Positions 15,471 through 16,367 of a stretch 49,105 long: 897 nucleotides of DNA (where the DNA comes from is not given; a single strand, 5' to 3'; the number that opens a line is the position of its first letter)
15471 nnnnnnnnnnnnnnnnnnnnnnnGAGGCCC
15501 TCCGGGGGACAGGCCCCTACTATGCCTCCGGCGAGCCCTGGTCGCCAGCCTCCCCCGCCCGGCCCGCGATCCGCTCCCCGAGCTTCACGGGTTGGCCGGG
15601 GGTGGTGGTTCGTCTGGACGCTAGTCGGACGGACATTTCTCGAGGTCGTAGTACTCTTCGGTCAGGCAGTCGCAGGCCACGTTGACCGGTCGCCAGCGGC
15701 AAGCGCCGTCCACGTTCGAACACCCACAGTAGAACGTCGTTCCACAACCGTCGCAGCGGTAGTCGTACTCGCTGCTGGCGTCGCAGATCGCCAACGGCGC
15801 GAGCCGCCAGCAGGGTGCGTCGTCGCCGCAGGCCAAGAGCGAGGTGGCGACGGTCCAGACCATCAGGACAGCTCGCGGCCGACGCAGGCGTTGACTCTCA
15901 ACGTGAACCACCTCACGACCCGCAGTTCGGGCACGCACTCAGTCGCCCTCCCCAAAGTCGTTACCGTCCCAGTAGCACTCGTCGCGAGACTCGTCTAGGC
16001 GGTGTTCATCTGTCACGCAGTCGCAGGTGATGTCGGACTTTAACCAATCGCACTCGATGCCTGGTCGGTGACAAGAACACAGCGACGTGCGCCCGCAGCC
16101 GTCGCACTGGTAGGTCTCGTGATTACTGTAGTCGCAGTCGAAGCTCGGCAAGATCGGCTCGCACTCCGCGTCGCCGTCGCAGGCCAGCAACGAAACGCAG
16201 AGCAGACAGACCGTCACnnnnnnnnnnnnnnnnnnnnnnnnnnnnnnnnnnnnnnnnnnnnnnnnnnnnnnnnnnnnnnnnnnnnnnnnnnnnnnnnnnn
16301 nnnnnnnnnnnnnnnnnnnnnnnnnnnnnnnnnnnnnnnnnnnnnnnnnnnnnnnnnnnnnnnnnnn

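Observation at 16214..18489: Translationally coupled pair: 120-aa soluble protein and 638-aa Cys-rich HExxH protein, candidate uncharacterised system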

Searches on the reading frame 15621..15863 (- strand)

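Call 8: search_protein_families(library=pfam, proteins=[window:15621-15863:-], max_evalue=1)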
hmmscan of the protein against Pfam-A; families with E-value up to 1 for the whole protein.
window:15621-15863:- (80 aa): 0 families

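Call 10: search_protein_families(library=ncbifam, proteins=[window:15621-15863:-], max_evalue=1)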
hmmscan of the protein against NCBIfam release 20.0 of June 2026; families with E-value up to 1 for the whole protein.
window:15621-15863:- (80 aa): 1 family
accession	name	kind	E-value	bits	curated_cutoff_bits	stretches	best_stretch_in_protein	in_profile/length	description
TIGR04292.1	heavy_Cys_CGP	equivalog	0.19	10.6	200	1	44-76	167-197/381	CGP-CTERM-anchored Cys-rich protein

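Call 11: search_protein_families(library=padloc, proteins=[window:15621-15863:-], max_evalue=1)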
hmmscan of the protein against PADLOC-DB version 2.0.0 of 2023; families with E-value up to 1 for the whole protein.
window:15621-15863:- (80 aa): 0 families

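Call 57: search_protein_families(library=phrogs, proteins=[window:15621-15863:-], max_evalue=1)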
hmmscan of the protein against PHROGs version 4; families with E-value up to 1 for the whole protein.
window:15621-15863:- (80 aa): 0 families

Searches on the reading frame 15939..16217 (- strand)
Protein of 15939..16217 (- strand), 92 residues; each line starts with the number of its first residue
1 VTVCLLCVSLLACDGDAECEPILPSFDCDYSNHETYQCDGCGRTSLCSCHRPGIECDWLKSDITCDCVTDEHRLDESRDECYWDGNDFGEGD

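Call 8: search_protein_families(library=pfam, proteins=[window:15939-16217:-], max_evalue=1)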
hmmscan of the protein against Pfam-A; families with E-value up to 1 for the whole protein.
window:15939-16217:- (92 aa): 0 families

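Call 10: search_protein_families(library=ncbifam, proteins=[window:15939-16217:-], max_evalue=1)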
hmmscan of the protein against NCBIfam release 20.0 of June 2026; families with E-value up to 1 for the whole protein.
window:15939-16217:- (92 aa): 0 families

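Call 11: search_protein_families(library=padloc, proteins=[window:15939-16217:-], max_evalue=1)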
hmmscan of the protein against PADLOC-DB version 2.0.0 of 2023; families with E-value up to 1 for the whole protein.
window:15939-16217:- (92 aa): 0 families

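Call 57: search_protein_families(library=phrogs, proteins=[window:15939-16217:-], max_evalue=1)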
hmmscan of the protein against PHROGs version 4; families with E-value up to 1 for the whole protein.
window:15939-16217:- (92 aa): 3 families
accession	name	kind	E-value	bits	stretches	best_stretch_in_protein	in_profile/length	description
phrog_3641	-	unknown function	0.032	15.5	1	2-60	13-67/69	-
phrog_29515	-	unknown function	0.31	12.4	1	35-71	5-41/140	-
phrog_13250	-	unknown function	0.47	11.7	1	29-48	60-79/80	-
